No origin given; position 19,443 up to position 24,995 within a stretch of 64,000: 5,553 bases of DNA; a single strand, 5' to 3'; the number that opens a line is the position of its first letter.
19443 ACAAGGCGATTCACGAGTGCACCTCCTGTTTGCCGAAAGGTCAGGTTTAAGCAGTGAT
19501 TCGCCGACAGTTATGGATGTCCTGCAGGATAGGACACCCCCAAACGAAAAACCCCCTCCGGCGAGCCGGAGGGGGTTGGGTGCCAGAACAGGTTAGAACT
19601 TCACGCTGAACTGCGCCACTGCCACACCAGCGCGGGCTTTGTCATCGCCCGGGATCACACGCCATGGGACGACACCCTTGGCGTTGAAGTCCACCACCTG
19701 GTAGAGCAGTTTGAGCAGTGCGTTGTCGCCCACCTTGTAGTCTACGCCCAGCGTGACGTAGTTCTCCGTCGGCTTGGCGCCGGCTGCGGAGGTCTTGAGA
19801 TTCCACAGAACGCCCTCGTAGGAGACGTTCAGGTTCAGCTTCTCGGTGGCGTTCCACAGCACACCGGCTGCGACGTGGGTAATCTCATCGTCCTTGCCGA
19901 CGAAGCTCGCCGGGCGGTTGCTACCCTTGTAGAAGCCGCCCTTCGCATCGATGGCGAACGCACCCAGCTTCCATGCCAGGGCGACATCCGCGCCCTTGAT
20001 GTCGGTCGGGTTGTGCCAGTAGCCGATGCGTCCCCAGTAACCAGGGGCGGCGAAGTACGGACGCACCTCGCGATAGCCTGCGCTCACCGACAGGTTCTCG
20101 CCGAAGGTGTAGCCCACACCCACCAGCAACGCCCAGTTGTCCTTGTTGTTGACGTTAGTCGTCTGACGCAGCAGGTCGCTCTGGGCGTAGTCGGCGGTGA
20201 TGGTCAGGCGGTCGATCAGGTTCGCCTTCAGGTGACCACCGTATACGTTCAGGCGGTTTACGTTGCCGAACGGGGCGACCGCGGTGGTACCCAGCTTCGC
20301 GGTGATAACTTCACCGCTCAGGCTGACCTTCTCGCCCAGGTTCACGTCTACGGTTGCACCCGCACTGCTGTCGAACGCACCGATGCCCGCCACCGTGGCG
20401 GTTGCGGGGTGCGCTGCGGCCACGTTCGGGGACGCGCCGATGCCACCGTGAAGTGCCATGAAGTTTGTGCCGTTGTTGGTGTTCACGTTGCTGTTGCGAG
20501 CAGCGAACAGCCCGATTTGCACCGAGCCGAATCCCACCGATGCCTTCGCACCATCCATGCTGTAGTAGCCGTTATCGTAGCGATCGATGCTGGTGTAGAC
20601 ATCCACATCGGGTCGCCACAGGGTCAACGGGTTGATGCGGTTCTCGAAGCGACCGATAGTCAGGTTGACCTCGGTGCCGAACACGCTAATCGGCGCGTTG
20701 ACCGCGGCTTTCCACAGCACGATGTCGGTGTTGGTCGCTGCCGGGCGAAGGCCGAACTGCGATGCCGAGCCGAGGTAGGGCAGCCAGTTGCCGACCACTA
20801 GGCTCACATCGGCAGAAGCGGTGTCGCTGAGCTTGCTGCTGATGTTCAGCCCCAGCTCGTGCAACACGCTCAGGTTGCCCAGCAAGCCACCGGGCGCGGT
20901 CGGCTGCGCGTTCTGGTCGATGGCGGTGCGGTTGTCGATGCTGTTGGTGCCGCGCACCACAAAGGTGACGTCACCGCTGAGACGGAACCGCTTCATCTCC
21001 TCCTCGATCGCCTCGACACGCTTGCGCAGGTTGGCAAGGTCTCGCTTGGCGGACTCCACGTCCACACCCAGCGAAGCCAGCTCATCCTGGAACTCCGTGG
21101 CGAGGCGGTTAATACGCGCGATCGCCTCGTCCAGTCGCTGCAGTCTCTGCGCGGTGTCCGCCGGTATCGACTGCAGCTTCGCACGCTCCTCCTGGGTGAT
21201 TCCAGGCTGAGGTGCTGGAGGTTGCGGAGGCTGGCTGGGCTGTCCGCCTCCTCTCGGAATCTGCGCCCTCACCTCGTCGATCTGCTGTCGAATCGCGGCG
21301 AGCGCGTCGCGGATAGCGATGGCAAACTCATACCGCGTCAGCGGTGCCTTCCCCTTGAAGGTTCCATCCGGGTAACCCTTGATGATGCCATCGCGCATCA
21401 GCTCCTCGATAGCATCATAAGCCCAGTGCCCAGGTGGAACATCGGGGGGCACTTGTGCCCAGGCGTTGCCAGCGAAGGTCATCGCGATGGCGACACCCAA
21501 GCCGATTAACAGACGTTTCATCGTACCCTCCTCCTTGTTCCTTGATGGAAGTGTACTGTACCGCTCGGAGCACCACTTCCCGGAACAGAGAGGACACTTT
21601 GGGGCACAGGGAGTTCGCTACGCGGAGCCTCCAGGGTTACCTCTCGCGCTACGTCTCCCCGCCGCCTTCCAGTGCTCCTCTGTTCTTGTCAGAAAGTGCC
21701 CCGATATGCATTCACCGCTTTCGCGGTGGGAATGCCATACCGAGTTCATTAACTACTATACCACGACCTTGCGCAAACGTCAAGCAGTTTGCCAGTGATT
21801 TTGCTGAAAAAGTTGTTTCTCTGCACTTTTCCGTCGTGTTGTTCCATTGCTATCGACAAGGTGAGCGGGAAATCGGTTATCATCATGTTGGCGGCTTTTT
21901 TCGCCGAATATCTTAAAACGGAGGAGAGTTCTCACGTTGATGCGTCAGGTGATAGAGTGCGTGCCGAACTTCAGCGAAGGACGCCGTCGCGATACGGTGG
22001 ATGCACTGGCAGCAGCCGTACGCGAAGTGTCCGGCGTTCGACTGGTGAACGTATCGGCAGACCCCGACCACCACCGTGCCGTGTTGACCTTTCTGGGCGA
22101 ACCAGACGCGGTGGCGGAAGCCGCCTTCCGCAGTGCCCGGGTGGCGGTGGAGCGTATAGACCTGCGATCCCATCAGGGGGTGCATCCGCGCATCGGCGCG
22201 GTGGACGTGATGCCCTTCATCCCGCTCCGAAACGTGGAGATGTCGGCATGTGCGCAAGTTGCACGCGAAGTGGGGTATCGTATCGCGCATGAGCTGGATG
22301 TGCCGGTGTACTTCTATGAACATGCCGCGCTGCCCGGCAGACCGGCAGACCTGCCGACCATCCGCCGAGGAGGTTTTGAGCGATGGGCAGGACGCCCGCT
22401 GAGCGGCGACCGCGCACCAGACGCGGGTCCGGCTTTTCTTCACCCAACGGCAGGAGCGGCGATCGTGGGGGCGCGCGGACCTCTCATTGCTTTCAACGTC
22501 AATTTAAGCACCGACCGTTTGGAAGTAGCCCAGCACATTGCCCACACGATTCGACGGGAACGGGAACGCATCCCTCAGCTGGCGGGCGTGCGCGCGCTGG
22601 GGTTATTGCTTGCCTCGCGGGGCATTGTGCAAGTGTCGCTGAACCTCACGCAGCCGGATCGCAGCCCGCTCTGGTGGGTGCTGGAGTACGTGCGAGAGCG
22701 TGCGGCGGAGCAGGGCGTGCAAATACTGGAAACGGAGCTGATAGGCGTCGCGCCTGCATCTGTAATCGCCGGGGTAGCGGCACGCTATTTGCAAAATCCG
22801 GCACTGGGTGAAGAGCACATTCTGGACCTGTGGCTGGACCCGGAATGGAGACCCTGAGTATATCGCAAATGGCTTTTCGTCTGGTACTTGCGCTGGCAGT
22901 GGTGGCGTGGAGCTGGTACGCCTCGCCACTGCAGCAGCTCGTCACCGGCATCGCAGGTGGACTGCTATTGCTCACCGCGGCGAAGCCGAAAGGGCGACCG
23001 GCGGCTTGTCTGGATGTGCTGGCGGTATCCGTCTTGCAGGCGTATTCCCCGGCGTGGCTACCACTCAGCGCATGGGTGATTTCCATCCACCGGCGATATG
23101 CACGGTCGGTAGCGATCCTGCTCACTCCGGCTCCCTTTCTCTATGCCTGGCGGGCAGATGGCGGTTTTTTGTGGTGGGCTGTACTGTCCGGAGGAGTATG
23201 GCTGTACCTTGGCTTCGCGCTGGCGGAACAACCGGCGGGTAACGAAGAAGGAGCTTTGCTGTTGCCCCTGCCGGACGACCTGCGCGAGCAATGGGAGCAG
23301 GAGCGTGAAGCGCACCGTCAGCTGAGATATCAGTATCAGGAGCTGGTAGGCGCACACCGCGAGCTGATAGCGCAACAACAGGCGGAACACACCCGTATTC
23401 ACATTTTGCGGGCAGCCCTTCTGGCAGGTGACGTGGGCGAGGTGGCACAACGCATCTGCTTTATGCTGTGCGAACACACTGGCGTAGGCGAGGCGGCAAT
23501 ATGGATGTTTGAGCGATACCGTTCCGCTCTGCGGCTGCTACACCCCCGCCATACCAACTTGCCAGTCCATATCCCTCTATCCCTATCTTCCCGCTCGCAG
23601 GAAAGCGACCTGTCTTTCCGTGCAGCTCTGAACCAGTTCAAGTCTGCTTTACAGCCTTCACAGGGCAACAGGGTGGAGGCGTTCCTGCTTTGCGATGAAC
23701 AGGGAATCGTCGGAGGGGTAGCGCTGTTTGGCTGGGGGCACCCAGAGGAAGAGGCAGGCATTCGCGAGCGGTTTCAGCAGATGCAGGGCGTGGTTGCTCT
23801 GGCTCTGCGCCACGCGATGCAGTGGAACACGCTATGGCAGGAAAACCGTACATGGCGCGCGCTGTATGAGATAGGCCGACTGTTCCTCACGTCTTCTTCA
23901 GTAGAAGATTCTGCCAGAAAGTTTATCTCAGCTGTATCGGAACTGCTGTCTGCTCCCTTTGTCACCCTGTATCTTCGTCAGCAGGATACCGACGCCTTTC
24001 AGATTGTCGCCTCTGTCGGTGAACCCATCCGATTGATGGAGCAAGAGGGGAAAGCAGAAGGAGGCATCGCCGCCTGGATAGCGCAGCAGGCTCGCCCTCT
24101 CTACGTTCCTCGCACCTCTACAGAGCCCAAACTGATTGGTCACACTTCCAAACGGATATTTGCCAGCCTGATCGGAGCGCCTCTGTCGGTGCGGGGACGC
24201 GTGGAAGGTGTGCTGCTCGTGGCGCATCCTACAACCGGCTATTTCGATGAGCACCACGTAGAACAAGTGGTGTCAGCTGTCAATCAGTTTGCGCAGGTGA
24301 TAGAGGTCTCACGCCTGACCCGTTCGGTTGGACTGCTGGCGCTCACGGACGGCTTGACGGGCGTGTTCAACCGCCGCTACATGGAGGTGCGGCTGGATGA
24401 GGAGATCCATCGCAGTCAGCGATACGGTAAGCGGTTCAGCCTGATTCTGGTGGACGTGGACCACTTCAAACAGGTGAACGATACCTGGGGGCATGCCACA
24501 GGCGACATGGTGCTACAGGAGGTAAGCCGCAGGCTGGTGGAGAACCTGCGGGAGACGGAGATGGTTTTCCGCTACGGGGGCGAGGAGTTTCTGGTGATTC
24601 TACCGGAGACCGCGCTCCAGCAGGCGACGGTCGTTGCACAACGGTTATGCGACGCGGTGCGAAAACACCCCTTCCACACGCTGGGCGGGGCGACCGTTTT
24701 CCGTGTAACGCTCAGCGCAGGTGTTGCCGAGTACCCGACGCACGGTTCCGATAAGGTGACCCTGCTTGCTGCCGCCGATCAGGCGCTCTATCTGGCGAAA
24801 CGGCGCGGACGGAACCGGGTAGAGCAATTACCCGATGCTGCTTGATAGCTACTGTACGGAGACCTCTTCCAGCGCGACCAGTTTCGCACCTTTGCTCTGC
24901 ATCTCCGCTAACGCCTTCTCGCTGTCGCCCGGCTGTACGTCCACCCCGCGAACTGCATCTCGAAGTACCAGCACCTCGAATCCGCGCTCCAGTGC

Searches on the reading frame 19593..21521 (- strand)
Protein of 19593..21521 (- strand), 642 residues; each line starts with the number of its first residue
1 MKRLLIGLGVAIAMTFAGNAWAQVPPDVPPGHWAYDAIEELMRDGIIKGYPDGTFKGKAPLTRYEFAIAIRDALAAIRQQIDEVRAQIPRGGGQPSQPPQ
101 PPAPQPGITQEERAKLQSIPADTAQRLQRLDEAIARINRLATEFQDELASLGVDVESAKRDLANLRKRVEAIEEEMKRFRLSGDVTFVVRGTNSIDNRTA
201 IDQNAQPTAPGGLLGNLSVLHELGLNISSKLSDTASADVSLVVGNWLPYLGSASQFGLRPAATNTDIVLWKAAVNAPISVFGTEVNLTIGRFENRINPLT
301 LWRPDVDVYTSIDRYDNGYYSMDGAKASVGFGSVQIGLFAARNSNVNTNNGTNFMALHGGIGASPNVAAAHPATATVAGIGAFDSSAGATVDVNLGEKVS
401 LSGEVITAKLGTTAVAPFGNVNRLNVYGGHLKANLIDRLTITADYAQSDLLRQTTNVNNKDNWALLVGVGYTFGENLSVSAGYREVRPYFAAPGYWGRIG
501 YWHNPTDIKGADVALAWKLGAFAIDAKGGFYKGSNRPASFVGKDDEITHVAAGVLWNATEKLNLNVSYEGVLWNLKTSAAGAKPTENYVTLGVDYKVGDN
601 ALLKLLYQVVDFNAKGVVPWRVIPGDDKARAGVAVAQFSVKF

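Call 68: search_protein_families(library=pfam, proteins=[window:19593-21521:-], max_evalue=0.00001)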
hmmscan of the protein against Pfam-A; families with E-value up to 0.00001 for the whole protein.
window:19593-21521:- (642 aa): 2 families
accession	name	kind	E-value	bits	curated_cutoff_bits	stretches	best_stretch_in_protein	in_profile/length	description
PF00395.25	SLH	-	6.1e-11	42.6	20.8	1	27-67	4-44/44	S-layer homology domain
PF13609.12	Porin_4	-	3.4e-07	30.8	27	0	467-613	188-308/310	Gram-negative porin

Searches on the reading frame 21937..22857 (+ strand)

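Call 63: search_protein_families(library=pfam, proteins=[window:21937-22857:+], max_evalue=0.0001)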
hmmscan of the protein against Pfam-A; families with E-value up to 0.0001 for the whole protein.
window:21937-22857:+ (306 aa): 2 families
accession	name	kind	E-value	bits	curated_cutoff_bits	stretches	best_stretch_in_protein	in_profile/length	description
PF07837.17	FTCD_N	-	8.8e-64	214.9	27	1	5-180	1-176/176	Formiminotransferase domain, N-terminal subdomain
PF02971.19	FTCD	-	4.6e-19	69.2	24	1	183-288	2-110/145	Formiminotransferase domain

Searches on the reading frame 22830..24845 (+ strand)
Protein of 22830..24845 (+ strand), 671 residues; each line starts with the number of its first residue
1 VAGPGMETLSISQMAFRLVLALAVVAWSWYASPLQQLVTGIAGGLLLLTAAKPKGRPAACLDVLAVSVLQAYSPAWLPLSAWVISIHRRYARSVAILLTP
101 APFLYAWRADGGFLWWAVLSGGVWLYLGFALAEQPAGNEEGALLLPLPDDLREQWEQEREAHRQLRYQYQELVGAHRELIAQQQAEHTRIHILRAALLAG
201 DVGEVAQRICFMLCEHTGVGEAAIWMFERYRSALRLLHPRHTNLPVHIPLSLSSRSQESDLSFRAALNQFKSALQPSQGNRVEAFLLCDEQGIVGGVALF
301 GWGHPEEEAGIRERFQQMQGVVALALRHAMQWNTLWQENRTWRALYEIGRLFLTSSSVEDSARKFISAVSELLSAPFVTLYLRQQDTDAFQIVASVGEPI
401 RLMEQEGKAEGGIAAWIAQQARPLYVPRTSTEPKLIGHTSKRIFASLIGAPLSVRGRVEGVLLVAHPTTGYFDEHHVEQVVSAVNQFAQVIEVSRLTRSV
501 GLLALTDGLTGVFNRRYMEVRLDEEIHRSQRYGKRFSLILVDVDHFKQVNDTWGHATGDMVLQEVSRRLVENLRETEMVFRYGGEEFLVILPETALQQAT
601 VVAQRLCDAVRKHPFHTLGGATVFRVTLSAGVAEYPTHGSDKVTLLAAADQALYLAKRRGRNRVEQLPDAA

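Call 63: search_protein_families(library=pfam, proteins=[window:22830-24845:+], max_evalue=0.0001)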
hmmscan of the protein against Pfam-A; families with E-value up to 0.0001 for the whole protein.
window:22830-24845:+ (671 aa): 4 families
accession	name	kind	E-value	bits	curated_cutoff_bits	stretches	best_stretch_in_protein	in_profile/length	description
PF00990.26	GGDEF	-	4.8e-50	169.9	23.8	1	504-663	1-161/161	Diguanylate cyclase, GGDEF domain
PF01590.32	GAF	-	1.7e-12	48.5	22.4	1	359-491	3-133/133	GAF domain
PF13185.12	GAF_2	-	7.6e-12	46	28.6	1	356-492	2-136/136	GAF domain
PF13492.12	GAF_3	-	8.4e-08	33.1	27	1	365-492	9-128/129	GAF domain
